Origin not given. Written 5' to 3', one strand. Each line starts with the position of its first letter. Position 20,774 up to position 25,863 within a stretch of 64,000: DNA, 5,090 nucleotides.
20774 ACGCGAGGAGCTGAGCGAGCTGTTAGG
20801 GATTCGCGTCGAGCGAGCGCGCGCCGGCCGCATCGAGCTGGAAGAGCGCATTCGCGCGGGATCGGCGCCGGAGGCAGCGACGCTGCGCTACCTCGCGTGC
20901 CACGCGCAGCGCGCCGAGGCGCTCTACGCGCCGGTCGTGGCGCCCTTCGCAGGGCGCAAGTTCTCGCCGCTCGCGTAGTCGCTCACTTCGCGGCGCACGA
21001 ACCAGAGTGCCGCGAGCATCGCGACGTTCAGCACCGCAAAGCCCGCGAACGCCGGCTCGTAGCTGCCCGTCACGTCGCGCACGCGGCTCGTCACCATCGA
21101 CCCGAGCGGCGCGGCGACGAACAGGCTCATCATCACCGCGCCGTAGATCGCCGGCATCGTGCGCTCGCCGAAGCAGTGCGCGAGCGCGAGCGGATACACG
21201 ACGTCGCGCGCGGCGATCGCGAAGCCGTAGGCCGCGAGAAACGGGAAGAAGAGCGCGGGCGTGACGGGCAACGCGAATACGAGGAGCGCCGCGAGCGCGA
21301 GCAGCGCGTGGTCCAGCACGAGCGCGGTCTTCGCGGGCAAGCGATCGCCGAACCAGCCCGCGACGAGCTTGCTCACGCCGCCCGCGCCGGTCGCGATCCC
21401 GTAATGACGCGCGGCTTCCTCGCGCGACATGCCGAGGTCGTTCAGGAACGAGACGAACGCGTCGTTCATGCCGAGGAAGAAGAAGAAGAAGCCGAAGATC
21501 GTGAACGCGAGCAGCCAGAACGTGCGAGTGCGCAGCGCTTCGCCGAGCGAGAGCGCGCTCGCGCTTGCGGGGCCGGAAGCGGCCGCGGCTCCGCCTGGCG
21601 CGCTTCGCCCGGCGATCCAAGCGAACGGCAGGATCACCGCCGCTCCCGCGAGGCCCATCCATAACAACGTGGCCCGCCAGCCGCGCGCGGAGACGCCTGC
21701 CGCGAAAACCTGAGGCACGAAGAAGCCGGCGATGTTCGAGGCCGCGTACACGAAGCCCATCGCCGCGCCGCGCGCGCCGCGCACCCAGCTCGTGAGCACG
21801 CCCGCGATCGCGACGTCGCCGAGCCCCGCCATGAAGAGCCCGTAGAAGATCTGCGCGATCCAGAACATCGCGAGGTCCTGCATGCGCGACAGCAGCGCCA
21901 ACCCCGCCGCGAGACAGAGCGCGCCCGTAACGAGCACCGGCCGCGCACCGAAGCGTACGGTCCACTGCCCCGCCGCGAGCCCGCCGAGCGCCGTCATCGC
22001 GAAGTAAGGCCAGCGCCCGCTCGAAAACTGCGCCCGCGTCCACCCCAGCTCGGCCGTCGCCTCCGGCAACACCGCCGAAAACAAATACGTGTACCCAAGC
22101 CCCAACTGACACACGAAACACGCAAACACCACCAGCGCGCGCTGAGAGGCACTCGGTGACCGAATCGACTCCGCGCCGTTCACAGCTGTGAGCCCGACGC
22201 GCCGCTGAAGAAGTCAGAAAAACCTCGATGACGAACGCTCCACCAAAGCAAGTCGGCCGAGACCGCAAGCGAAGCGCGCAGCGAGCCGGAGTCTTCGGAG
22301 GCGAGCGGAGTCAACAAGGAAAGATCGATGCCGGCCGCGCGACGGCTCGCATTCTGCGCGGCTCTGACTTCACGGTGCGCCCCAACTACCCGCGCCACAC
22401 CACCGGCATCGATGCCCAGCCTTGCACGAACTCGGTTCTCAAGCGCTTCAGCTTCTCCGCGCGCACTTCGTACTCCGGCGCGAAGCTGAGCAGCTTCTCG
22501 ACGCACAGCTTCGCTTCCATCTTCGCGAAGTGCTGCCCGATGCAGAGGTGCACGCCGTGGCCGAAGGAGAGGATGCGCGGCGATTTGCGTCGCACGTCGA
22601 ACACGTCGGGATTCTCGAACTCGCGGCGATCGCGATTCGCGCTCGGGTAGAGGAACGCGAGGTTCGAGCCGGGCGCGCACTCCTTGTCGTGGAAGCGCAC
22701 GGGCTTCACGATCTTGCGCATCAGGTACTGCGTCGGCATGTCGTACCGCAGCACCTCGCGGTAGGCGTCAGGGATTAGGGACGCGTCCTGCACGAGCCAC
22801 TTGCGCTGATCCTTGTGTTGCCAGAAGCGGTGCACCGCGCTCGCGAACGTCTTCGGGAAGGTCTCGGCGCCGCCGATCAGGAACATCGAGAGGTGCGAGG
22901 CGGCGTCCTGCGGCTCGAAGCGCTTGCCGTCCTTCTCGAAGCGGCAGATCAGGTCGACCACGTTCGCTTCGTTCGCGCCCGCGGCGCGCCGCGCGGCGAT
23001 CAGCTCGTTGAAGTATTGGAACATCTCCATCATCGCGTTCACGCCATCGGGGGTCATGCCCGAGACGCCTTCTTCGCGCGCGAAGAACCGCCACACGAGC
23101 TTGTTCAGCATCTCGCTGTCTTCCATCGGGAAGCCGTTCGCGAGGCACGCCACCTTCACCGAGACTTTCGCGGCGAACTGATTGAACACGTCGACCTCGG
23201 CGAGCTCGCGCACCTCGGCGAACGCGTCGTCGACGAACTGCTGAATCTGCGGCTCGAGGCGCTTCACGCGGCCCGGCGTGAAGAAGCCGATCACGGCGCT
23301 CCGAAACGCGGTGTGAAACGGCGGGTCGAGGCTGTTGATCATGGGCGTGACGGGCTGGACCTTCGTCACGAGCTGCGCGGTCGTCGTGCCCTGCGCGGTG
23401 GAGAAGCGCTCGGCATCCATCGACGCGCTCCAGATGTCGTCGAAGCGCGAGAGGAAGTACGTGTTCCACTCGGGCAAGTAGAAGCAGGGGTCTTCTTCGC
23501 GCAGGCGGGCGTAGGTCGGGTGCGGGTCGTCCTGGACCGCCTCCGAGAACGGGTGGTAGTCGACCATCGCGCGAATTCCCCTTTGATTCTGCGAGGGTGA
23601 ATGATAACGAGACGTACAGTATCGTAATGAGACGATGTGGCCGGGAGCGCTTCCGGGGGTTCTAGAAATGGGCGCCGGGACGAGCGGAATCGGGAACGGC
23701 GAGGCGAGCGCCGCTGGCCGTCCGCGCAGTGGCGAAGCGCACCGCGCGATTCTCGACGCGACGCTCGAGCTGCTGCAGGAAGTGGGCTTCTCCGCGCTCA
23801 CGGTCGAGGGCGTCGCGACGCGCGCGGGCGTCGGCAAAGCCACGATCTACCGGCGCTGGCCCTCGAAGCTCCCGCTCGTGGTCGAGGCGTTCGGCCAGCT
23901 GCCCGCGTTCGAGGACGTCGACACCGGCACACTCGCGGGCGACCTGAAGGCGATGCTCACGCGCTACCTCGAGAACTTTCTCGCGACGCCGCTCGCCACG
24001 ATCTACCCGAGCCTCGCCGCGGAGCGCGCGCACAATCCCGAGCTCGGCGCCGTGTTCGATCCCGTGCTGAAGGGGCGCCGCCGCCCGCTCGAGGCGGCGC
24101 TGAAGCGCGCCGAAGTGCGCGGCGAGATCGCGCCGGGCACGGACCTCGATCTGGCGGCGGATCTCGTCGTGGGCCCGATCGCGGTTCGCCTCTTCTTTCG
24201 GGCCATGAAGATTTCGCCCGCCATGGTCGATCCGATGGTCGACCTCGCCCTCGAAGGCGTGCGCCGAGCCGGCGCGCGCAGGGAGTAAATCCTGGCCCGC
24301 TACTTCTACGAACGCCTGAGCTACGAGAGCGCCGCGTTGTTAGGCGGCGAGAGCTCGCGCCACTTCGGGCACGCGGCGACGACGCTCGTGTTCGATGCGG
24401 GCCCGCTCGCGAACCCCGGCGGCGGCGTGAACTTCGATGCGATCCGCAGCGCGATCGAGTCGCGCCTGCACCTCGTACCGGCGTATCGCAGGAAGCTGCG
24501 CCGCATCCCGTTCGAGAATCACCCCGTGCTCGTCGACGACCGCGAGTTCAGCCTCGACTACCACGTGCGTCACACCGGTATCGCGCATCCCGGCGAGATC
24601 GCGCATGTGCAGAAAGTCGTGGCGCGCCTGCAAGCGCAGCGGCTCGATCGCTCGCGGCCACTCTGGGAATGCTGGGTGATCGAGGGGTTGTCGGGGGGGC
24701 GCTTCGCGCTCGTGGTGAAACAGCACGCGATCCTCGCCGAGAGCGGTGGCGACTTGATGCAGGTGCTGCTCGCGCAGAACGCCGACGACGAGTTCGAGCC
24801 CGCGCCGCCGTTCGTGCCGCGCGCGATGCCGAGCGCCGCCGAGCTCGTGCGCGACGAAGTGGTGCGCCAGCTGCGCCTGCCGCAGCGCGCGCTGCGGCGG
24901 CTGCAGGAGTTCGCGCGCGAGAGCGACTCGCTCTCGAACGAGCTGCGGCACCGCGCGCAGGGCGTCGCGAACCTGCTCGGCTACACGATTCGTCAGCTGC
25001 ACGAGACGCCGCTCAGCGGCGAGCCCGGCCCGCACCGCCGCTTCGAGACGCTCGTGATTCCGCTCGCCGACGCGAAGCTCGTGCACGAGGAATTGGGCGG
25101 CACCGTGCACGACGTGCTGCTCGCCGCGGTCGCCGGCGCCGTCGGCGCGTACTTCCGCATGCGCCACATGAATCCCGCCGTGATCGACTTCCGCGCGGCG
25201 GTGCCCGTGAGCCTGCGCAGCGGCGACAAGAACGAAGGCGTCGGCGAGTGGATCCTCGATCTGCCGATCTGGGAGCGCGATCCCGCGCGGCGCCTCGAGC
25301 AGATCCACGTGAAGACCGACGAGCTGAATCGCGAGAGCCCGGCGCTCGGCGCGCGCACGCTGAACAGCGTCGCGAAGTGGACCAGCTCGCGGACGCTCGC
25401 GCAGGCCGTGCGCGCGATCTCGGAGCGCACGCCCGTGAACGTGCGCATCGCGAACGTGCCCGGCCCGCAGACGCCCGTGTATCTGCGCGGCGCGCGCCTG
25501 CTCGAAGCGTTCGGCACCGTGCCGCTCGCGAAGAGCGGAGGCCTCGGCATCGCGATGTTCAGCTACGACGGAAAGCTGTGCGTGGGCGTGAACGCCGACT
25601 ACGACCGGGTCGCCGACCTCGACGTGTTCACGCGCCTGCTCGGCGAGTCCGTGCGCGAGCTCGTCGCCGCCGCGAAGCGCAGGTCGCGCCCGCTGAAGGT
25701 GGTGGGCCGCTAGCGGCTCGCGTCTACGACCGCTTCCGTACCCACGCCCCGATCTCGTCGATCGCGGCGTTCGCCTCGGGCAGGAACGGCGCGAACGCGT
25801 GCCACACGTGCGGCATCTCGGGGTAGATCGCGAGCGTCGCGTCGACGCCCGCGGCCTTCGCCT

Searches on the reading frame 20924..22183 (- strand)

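Call 83: search_protein_families(library=pfam, proteins=[window:20924-22183:-], max_evalue=0.00001)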
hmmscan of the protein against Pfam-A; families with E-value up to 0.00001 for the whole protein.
window:20924-22183:- (419 aa): 1 family
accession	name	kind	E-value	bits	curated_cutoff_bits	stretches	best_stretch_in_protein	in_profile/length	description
PF07690.21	MFS_1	-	2.6e-28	99.4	33.4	1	32-361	12-346/347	Major Facilitator Superfamily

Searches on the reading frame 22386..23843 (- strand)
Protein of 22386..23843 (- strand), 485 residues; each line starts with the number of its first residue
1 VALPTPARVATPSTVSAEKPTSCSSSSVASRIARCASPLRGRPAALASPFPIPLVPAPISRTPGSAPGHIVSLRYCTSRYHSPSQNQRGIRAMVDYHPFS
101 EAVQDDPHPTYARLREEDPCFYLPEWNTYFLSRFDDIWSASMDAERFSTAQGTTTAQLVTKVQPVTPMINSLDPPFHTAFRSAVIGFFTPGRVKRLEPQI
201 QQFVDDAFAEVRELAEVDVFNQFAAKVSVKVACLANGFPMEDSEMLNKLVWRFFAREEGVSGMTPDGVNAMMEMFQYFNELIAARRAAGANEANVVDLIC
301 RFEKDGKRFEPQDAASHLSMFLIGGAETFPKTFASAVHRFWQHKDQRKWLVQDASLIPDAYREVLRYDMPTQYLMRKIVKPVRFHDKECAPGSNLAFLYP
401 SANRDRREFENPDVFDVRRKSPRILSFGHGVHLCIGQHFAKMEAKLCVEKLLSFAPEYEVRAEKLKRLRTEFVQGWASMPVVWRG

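Call 83: search_protein_families(library=pfam, proteins=[window:22386-23843:-], max_evalue=0.00001)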
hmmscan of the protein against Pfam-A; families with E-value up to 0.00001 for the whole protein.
window:22386-23843:- (485 aa): 1 family
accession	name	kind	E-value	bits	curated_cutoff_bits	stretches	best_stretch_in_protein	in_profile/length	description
PF00067.27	p450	-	1.6e-17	63.9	22.8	1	269-453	211-430/462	Cytochrome P450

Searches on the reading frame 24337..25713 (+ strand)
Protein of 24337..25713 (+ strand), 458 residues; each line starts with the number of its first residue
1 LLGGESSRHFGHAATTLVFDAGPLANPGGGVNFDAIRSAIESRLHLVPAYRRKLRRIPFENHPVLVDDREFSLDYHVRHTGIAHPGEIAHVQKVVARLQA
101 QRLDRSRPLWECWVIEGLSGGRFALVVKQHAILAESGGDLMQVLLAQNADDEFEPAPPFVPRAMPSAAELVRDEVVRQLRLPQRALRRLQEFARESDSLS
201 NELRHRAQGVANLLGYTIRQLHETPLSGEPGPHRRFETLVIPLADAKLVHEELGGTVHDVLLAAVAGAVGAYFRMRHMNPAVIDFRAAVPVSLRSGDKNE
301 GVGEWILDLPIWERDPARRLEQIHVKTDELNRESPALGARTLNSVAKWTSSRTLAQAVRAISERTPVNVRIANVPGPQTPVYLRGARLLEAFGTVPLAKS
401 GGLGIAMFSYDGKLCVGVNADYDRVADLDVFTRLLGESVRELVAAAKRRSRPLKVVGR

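Call 83: search_protein_families(library=pfam, proteins=[window:24337-25713:+], max_evalue=0.00001)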
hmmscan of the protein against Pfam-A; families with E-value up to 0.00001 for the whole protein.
window:24337-25713:+ (458 aa): 2 families
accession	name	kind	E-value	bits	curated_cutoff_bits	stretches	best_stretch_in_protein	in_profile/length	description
PF03007.21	WS_DGAT_cat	-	1.8e-44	152.9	23.6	1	5-260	12-262/263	Wax ester synthase/diacylglycerol acyltransferase catalytic domain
PF06974.18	WS_DGAT_C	-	4.2e-22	79.2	20.7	1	305-442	8-144/145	WS/DGAT C-terminal domain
